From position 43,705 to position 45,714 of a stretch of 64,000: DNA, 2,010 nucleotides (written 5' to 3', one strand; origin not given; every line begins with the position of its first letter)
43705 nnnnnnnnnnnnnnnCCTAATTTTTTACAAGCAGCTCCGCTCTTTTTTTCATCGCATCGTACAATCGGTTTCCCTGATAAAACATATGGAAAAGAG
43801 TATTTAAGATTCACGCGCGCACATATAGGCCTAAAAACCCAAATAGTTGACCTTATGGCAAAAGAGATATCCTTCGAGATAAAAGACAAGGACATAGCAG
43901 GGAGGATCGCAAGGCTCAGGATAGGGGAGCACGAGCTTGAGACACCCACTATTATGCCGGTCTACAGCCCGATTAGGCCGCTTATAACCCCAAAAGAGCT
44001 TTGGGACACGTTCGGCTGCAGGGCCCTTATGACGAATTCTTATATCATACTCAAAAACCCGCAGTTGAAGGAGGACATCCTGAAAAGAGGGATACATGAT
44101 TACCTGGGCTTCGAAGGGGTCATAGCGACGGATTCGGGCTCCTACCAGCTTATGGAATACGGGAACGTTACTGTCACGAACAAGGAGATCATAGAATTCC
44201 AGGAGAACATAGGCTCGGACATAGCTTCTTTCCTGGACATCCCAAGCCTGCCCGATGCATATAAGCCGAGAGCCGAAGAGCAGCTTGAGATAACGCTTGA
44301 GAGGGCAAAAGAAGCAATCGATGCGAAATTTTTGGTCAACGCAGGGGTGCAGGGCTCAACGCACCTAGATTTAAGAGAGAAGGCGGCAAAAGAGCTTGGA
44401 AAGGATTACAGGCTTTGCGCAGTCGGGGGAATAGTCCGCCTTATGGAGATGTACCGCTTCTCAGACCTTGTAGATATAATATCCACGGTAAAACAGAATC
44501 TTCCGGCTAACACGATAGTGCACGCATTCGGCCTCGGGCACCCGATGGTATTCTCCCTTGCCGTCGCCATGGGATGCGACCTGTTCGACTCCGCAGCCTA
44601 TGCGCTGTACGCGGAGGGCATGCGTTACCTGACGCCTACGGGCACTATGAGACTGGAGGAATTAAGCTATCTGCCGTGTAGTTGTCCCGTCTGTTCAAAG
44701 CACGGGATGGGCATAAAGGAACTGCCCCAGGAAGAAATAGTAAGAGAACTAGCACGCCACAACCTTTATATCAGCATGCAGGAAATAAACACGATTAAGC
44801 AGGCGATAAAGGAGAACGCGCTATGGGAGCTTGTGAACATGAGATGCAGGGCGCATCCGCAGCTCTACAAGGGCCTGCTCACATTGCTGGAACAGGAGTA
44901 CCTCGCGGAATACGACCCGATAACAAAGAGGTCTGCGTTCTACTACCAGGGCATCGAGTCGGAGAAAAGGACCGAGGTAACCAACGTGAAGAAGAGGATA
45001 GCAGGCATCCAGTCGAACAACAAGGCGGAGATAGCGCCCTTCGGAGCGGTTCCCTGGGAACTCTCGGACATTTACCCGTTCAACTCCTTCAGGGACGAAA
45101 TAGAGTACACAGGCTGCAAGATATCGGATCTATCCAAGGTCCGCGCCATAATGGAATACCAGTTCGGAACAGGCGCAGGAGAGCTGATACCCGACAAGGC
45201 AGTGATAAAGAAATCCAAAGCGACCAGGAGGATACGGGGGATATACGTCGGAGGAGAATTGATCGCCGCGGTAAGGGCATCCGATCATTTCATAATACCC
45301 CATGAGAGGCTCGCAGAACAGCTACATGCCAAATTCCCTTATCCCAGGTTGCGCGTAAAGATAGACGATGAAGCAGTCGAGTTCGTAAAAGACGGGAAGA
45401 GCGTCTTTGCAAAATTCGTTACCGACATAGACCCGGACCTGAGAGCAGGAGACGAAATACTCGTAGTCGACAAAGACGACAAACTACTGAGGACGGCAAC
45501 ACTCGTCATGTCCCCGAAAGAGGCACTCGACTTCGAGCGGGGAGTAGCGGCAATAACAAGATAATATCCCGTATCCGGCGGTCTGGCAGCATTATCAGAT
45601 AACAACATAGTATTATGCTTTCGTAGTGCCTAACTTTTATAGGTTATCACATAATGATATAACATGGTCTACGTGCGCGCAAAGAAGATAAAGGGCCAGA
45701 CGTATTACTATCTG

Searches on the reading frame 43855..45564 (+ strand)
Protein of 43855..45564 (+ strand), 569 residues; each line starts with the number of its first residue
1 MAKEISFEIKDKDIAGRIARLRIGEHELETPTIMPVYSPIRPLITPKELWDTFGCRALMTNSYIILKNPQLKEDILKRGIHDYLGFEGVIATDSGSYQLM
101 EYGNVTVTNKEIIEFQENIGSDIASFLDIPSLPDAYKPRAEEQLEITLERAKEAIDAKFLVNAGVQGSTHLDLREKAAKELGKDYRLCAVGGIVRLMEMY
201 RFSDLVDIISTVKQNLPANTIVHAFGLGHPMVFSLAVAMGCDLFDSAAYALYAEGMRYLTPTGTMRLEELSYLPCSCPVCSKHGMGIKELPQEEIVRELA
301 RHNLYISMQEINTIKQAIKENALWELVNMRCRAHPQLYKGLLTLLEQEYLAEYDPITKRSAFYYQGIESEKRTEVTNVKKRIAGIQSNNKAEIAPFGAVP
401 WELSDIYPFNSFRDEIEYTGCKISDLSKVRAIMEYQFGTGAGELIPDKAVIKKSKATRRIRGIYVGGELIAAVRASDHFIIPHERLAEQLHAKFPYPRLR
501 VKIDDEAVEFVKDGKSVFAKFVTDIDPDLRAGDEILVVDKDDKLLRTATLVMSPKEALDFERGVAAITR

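Call 10: search_protein_families(library=pfam, proteins=[window:43855-45564:+], max_evalue=0.001)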
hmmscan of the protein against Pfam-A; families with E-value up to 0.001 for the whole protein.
window:43855-45564:+ (569 aa): 3 families
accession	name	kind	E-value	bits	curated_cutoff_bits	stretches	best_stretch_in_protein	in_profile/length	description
PF01702.25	TGT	-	5e-74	249.9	26.3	1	16-335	3-356/357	Queuine tRNA-ribosyltransferase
PF14810.12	TGT_C2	-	3e-19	69.5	25.3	1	428-497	2-72/72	Patch-forming domain C2 of tRNA-guanine transglycosylase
PF01472.26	PUA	-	6.2e-16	58.6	24.8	1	500-566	2-68/74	PUA domain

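Call 13: find_encoding_contigs(protein=window:43855-45564:+, flank=10000, max_places=6)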
Protein window:43855-45564:+ (569 aa): 1 contig read that carries it; 1 place shown.
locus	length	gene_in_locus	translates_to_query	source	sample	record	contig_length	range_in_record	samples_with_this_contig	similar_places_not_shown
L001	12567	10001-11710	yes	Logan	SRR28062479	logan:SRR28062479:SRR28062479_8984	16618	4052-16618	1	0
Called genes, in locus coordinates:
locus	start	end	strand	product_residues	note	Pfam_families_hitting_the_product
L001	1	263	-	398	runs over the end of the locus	PF02687:FtsX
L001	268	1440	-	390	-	PF07705:CARDB (faint), PF10633:NPCBM_assoc (faint)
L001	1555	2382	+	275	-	PF01978:TrmB, PF24217:DUF7436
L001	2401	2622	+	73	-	-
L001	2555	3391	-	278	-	PF02567:PhzC-PhzF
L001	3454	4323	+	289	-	PF04055:Radical_SAM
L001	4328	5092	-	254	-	PF00583:Acetyltransf_1, PF13508:Acetyltransf_7 (weak), PF14268:YoaP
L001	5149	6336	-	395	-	PF01841:Transglut_core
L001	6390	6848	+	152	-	-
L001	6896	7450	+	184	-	PF01725:Ham1p_like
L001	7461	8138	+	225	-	PF01987:AIM24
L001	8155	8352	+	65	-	-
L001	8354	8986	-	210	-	PF00156:Pribosyltran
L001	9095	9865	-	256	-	PF00459:Inositol_P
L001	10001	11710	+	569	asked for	PF01702:TGT, PF14810:TGT_C2, PF01472:PUA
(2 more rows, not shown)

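Call 28: find_related_loci(query=window:43855-45564:+, collection=genome_contigs, flank=10000)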
Query window:43855-45564:+ (569 aa) in genome_contigs; peptide patterns used: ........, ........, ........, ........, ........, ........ (x = any residue, [..] = any of these).
123 stretches matched a pattern; 48 encode a relative of the query (tblastn E <= 1e-3); 48 distinct loci.
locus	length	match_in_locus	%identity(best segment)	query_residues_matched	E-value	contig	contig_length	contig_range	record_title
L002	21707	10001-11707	87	1-569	0e+0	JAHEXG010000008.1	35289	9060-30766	MAG: Candidatus Altiarchaeales archaeon isolate nzgw1 NODE_1085_length_35290_cov_3.712787, whole genome shotgun sequence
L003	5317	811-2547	66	1-569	0e+0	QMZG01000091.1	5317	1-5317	MAG: Candidatus Altiarchaeales archaeon isolate B80_G16 B80_Guay16_scaffold_16817, whole genome shotgun sequence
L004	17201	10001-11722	62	1-569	0e+0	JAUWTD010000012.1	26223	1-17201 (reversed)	MAG: Candidatus Altiarchaeota archaeon isolate CSMAG_2571 CSMAG_2571_k127_1730901_length_26223_cov_109.1070, whole genom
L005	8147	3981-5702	62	1-569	0e+0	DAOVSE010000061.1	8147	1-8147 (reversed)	MAG TPA_asm: Candidatus Altiarchaeota archaeon isolate CSMAG_1619 CSMAG_1619_k141_1762928_length_8147_cov_46.0000, whole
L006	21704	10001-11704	61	7-569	0e+0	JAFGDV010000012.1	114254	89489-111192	MAG: Candidatus Altiarchaeota archaeon isolate Zod_Metabat.1191 k87_3342327, whole genome shotgun sequence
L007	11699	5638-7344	61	3-569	0e+0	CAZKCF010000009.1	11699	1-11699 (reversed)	MAG TPA_asm: uncultured archaeon isolate SRP098346_co1_181 genome assembly, contig: NODE_6770_length_11699_cov_6.023274,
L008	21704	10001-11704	59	4-569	0e+0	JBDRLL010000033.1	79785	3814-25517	MAG: Candidatus Altiarchaeota archaeon isolate MEGAHIT-group-1.775 k141_10374306, whole genome shotgun sequence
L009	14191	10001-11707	57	4-569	0e+0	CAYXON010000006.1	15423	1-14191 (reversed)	MAG TPA_asm: uncultured archaeon isolate SRP178699_co1_62 genome assembly, contig: NODE_4920_length_15423_cov_3.917035,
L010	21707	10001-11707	56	4-569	0e+0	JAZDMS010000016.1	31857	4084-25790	MAG: Candidatus Altiarchaeota archaeon isolate MEGAHIT-group-0.671 k141_420633, whole genome shotgun sequence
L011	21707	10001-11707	55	4-569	0e+0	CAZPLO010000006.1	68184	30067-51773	MAG TPA_asm: uncultured archaeon isolate binchicken_co17_325 genome assembly, contig: NODE_1293_length_68184_cov_7.38387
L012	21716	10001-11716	54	1-569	0e+0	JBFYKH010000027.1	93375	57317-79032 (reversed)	MAG: Candidatus Altiarchaeota archaeon isolate PPR_0001 k121_5432993, whole genome shotgun sequence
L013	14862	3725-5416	53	4-569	0e+0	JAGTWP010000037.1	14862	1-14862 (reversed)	MAG: Candidatus Altarchaeum sp. isolate GA_1_1 NODE_734_length_14867_cov_1332.200648, whole genome shotgun sequence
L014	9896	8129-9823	53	4-569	0e+0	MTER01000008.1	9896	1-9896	MAG: Candidatus Altiarchaeales archaeon A3 Ga0073111_1008, whole genome shotgun sequence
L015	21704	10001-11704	58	4-569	0e+0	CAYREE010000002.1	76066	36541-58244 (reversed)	MAG TPA_asm: uncultured archaeon isolate SRP077602_co7_59 genome assembly, contig: NODE_1233_length_76066_cov_4.809646,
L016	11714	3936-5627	53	4-569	0e+0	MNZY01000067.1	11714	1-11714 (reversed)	MAG: Candidatus Altarchaeum sp. CG2_30_32_3053 cg_3.0_sub100_scaffold_101_c, whole genome shotgun sequence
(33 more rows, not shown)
